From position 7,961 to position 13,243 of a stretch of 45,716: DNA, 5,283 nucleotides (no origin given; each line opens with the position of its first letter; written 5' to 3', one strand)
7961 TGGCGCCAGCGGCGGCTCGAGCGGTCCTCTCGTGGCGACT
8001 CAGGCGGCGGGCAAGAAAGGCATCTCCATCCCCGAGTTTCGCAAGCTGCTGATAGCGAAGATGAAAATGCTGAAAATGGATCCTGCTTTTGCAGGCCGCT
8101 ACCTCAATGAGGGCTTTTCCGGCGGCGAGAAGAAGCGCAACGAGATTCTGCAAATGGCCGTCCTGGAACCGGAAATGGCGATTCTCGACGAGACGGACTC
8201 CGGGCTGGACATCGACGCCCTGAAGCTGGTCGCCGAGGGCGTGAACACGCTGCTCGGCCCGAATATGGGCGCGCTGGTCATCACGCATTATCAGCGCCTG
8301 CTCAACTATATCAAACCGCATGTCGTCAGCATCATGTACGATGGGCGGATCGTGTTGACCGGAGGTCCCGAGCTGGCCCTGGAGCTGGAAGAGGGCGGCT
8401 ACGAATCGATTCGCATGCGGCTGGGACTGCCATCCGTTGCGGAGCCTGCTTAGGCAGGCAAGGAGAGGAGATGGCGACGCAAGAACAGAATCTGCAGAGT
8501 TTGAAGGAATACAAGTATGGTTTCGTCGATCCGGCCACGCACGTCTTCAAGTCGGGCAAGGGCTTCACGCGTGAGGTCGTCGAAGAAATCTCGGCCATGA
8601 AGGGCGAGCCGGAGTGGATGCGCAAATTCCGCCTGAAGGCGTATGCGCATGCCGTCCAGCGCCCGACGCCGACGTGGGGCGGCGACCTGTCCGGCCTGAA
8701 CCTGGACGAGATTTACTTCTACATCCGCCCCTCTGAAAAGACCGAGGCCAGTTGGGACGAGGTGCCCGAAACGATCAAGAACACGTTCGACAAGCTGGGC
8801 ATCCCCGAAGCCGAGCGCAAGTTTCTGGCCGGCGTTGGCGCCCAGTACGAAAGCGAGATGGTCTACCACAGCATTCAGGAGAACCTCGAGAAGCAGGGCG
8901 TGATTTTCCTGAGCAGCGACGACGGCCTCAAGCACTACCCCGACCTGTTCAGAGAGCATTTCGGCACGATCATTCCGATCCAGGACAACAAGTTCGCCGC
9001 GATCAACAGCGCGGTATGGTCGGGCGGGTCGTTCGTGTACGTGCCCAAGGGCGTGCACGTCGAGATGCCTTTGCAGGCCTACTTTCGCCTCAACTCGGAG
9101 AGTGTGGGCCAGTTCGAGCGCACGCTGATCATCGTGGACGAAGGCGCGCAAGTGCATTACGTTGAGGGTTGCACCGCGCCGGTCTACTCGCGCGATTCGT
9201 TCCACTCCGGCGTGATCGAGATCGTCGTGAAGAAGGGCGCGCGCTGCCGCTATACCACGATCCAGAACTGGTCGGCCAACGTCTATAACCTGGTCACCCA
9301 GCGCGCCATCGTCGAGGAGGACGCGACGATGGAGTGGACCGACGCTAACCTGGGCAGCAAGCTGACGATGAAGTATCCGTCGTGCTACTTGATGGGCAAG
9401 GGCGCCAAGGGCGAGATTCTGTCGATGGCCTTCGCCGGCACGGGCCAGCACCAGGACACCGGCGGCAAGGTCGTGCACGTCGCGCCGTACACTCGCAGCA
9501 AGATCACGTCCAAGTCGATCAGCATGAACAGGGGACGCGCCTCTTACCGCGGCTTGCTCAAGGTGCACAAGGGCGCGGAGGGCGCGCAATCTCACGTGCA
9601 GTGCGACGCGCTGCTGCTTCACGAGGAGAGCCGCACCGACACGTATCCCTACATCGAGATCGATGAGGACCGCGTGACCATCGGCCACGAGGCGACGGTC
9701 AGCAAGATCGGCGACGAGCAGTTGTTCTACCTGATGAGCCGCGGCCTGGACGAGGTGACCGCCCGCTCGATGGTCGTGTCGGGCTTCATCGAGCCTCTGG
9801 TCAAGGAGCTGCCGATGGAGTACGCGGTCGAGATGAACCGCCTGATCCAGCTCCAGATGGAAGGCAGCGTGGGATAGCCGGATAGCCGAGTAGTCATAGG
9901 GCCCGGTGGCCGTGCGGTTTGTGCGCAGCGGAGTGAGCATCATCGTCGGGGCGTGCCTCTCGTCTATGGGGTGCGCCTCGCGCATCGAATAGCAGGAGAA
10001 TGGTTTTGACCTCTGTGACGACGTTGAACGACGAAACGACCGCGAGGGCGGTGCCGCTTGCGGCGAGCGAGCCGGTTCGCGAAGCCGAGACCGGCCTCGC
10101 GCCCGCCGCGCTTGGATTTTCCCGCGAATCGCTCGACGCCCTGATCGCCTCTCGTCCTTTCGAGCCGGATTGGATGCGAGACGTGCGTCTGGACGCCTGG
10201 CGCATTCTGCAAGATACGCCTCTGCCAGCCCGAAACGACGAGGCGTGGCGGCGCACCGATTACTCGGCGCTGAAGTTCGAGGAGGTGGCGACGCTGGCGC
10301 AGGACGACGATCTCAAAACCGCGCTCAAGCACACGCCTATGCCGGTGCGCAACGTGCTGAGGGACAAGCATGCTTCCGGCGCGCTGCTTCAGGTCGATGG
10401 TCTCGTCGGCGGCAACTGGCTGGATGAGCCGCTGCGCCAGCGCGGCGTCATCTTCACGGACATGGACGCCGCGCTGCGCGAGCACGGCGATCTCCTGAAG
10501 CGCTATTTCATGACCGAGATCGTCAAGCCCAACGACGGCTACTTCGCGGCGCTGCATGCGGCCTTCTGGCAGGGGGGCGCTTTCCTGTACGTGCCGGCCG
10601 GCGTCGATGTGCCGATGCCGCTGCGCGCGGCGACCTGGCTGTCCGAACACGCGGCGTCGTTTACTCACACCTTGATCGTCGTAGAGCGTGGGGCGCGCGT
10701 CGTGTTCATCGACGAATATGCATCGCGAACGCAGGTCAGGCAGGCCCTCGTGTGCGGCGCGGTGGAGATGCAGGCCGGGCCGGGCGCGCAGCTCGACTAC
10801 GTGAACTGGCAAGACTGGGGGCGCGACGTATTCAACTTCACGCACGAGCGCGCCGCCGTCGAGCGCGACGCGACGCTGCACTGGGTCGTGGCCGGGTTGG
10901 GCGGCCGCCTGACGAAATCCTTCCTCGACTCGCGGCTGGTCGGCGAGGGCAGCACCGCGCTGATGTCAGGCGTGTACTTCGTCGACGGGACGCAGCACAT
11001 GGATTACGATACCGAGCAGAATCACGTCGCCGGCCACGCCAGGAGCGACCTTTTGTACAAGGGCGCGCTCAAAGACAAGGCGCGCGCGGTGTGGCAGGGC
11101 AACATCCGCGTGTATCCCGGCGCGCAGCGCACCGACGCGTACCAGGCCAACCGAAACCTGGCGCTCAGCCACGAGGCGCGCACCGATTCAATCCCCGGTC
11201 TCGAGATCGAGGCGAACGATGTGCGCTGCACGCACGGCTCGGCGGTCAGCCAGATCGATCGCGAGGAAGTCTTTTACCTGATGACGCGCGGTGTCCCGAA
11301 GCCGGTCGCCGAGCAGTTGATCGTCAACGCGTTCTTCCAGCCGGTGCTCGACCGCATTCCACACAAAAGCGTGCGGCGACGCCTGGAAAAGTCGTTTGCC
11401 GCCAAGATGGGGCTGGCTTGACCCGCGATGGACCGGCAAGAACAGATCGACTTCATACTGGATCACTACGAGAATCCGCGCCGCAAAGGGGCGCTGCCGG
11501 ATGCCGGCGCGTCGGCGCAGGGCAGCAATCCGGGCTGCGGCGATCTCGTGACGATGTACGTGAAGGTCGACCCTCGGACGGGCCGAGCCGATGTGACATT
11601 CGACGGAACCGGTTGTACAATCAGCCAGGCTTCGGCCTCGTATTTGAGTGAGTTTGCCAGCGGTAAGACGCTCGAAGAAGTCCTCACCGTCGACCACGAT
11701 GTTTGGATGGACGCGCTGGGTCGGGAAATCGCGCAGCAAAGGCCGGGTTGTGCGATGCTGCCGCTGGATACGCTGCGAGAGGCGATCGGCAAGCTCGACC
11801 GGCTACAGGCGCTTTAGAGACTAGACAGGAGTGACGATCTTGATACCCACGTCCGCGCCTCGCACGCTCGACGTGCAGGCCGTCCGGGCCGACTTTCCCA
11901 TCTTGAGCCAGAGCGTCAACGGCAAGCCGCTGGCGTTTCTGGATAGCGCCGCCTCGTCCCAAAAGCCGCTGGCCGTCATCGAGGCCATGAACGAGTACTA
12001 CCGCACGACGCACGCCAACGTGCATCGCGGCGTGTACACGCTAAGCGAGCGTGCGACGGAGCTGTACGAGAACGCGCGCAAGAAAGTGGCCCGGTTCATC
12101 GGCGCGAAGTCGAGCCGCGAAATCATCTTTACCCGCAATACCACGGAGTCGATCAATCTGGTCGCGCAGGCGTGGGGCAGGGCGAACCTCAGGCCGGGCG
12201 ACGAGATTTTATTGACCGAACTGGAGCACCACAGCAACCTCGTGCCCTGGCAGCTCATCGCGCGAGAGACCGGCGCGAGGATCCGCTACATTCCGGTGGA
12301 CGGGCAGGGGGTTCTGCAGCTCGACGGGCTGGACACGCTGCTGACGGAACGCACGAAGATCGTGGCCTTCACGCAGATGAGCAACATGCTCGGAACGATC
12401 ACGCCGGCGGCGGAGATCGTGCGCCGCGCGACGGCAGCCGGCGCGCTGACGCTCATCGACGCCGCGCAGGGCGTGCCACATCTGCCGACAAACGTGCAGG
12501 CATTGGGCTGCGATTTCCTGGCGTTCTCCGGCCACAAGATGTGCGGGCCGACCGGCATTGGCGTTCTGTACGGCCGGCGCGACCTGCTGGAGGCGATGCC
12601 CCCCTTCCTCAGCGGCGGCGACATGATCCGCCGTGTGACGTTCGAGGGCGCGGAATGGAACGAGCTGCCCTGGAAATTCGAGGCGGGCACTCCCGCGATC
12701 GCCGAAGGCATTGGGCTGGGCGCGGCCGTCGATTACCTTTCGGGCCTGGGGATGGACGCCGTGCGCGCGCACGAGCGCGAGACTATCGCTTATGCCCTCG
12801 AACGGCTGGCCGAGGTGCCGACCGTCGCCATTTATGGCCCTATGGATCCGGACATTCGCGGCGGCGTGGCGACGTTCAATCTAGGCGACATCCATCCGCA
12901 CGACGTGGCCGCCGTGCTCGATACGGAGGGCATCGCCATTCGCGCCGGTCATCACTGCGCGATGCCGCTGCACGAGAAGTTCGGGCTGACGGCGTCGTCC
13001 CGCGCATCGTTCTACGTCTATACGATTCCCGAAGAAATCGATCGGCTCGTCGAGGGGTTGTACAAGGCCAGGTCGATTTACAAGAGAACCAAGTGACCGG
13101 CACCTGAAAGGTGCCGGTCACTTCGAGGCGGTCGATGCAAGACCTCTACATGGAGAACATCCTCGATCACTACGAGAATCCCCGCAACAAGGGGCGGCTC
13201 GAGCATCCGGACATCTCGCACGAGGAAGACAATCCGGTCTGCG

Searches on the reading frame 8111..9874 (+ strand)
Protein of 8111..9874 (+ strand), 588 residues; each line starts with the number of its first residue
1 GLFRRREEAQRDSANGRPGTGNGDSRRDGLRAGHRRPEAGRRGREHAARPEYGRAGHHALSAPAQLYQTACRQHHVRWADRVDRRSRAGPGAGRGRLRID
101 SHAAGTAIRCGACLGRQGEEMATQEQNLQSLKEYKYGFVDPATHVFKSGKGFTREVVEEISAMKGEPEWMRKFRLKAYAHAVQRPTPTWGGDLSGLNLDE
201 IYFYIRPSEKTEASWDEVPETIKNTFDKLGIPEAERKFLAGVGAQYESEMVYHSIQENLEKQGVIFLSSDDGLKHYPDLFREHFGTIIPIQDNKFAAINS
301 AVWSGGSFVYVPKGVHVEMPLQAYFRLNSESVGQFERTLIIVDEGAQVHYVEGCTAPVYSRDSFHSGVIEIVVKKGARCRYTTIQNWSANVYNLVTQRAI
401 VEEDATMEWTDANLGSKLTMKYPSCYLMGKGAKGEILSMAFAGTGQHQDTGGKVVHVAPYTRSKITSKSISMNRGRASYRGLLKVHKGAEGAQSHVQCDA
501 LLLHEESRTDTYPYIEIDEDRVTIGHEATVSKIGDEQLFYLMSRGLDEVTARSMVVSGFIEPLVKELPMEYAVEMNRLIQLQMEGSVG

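Call 46: search_protein_families(library=pfam, proteins=[window:8111-9874:+], max_evalue=0.00001)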
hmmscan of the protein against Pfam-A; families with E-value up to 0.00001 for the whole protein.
window:8111-9874:+ (588 aa): 2 families
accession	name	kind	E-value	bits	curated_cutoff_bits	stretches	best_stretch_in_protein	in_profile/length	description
PF01458.23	SUFBD_core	-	1.5e-90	303.2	27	1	325-559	1-232/232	SUF system FeS cluster assembly, SufBD core domain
PF19295.5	SufBD_N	-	2.7e-09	37.4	23.5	1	257-322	105-171/172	SufBD protein N-terminal region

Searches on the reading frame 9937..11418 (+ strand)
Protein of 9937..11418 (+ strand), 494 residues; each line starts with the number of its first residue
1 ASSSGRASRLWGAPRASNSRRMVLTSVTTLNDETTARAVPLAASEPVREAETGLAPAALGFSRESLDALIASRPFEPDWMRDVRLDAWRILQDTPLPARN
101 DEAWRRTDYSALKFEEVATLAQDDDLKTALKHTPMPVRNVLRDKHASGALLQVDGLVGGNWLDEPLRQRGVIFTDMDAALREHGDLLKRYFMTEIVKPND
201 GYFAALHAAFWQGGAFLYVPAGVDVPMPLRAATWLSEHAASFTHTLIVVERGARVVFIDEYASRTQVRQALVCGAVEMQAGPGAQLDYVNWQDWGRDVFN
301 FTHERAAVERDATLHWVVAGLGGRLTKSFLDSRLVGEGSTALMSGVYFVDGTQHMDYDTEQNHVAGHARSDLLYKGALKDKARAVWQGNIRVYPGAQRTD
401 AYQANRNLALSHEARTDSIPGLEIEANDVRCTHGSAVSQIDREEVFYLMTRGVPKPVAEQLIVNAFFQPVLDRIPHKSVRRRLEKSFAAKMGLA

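Call 46: search_protein_families(library=pfam, proteins=[window:9937-11418:+], max_evalue=0.00001)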
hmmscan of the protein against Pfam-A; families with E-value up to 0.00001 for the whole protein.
window:9937-11418:+ (494 aa): 2 families
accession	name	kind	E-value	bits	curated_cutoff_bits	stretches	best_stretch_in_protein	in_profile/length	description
PF01458.23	SUFBD_core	-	2.7e-79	266.3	27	1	237-466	6-232/232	SUF system FeS cluster assembly, SufBD core domain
PF19295.5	SufBD_N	-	1.1e-08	35.3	23.5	1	78-229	24-170/172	SufBD protein N-terminal region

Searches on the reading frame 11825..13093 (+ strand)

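Call 46: search_protein_families(library=pfam, proteins=[window:11825-13093:+], max_evalue=0.00001)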
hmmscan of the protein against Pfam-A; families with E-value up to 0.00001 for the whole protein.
window:11825-13093:+ (423 aa): 2 families
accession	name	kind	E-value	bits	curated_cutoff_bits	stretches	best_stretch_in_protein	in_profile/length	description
PF00266.25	Aminotran_5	-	1.2e-151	505.3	21.5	1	38-408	2-371/371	Aminotransferase class-V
PF00155.27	Aminotran_1_2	-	1.7e-10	41.1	19.7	1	48-214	19-187/361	Aminotransferase class I and II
